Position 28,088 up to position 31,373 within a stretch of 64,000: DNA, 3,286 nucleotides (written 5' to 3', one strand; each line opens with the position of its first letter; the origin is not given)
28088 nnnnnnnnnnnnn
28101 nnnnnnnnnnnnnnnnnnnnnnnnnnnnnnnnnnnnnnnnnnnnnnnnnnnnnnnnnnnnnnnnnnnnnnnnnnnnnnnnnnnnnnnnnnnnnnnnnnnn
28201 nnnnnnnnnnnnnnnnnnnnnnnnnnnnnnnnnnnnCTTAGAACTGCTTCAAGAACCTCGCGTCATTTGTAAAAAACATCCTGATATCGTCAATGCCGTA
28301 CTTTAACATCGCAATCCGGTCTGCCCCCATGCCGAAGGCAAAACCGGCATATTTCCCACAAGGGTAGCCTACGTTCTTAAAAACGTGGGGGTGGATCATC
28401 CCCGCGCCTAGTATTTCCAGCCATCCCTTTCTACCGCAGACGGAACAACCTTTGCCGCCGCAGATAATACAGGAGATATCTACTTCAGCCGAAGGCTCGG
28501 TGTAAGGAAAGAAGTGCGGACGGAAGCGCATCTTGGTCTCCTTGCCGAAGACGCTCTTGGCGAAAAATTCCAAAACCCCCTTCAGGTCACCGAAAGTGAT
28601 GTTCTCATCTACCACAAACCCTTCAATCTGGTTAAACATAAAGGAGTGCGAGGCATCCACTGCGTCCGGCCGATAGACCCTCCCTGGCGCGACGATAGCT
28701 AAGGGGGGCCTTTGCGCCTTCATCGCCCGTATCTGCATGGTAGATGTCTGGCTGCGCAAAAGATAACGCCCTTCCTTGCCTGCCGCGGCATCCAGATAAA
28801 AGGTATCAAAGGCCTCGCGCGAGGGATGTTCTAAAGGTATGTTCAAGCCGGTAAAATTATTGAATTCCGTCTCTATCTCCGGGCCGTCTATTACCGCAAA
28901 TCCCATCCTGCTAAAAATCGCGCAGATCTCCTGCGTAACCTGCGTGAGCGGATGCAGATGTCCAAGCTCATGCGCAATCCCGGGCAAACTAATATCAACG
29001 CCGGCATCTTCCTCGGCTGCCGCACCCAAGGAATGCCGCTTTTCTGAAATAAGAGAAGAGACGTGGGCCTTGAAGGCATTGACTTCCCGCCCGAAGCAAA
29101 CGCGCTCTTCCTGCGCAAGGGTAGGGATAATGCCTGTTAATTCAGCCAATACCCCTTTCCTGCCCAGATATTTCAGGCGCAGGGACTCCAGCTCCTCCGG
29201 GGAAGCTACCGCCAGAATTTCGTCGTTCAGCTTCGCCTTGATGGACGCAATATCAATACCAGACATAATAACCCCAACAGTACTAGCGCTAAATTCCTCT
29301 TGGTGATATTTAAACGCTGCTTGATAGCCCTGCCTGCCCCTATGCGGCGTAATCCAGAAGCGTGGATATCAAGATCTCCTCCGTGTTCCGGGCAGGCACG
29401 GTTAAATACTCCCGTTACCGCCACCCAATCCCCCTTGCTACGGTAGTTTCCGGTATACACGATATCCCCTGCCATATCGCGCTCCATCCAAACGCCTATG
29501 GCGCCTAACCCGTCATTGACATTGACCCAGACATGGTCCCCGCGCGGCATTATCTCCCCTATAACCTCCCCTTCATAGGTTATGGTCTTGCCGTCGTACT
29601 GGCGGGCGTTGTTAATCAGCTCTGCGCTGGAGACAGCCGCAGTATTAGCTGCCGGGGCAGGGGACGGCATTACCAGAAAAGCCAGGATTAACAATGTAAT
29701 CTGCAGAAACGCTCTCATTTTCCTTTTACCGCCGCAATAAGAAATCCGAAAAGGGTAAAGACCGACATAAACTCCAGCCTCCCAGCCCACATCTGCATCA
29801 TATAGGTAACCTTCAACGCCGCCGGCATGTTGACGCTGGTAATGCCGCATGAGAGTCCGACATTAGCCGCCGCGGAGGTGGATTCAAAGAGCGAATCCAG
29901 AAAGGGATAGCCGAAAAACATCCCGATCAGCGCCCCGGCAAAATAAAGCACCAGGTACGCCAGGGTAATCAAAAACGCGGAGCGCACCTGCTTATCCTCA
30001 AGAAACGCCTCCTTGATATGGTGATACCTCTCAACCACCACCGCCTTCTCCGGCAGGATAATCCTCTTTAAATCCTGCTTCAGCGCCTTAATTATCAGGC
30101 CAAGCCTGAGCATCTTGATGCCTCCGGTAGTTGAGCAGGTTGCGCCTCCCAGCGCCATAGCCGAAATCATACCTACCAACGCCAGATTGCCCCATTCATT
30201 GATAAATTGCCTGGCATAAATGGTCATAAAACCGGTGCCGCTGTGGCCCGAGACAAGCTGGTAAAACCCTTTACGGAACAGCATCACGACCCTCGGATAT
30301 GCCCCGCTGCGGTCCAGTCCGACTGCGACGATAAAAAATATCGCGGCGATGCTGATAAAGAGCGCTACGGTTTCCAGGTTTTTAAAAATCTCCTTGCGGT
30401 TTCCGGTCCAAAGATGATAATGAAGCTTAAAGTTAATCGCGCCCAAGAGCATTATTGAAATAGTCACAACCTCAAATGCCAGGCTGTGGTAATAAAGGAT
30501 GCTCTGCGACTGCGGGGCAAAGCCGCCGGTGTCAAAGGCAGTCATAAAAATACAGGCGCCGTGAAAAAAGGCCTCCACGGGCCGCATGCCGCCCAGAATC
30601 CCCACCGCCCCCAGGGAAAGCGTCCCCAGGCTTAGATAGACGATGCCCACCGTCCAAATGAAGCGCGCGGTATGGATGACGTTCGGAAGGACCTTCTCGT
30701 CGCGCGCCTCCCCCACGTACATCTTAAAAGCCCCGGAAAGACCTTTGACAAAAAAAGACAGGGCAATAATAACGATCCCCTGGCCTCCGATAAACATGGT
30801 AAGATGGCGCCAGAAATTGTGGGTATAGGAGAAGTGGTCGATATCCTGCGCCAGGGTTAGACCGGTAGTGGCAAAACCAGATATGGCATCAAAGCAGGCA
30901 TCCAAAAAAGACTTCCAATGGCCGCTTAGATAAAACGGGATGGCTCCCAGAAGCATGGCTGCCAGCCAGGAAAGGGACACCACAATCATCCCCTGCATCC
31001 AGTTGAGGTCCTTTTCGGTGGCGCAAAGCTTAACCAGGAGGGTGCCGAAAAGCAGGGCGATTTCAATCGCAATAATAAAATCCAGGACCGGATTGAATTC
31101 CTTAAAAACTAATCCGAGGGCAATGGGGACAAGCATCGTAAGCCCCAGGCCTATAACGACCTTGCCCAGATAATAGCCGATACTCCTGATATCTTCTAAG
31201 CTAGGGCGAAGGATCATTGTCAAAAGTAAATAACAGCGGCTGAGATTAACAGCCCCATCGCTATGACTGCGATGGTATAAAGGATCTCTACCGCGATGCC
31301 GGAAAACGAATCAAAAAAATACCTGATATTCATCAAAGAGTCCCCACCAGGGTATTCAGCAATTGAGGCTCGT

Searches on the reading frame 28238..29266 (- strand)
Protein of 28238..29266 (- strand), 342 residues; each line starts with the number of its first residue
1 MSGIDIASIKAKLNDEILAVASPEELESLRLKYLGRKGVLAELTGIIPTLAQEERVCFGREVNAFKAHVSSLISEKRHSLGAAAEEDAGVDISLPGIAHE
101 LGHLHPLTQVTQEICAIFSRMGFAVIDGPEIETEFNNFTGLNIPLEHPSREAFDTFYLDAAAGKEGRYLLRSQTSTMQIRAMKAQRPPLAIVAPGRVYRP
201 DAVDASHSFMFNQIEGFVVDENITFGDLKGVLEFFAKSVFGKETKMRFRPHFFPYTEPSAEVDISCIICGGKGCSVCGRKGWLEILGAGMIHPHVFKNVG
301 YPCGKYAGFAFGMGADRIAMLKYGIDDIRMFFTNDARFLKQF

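Call 54: search_protein_families(library=pfam, proteins=[window:28238-29266:-], max_evalue=0.00001)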
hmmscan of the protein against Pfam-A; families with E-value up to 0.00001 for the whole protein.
window:28238-29266:- (342 aa): 2 families
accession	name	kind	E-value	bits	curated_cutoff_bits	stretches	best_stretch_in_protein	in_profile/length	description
PF01409.25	tRNA-synt_2d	-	8.6e-97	323.9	19.8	1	90-342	2-246/246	tRNA synthetases class II core domain (F)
PF02912.23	Phe_tRNA-synt_N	-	1.5e-14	54.1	22.3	1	22-86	2-66/69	Aminoacyl tRNA synthetase class II, N-terminal domain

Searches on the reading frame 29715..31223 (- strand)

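Call 54: search_protein_families(library=pfam, proteins=[window:29715-31223:-], max_evalue=0.00001)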
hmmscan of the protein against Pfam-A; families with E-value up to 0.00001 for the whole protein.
window:29715-31223:- (502 aa): 1 family
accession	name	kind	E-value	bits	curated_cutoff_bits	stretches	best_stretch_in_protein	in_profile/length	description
PF02386.22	TrkH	-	3.9e-44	151.4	27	2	49-297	5-270/502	Cation transport protein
